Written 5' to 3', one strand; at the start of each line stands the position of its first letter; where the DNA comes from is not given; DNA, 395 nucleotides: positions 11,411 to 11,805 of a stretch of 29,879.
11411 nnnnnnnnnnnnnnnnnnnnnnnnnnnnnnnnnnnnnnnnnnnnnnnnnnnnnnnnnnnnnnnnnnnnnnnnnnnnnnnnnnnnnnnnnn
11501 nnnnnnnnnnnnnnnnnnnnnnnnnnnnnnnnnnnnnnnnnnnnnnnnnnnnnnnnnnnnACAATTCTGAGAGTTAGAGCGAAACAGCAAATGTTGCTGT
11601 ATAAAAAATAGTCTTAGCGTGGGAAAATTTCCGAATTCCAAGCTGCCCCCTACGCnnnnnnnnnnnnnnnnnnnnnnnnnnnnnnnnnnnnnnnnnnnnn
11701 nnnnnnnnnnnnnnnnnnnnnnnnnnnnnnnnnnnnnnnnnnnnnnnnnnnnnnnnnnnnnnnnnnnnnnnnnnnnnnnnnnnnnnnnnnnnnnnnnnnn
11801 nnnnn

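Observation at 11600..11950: Unassigned 350-bp segment with three copies of a near-palindromic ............-type motif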

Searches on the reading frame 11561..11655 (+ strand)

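Call 68: search_protein_families(library=pfam, proteins=[L129:4114-4704:+])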
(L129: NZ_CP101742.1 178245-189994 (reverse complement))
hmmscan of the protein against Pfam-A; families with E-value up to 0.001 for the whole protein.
L129:4114-4704:+ (196 aa): 4 families
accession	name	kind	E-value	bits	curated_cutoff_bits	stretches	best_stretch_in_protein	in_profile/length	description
PF00239.26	Resolvase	-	8e-38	130.2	23.3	1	4-144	1-144/145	Resolvase, N terminal domain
PF02796.21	HTH_7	-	3e-11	43.7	23.8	1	147-190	1-44/45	Helix-turn-helix domain of resolvase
PF13518.12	HTH_28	-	2.4e-05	24.7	25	1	156-188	1-33/52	Helix-turn-helix domain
PF13384.12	HTH_23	-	0.00052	20.2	24.6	0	153-189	3-39/50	Homeodomain-like domain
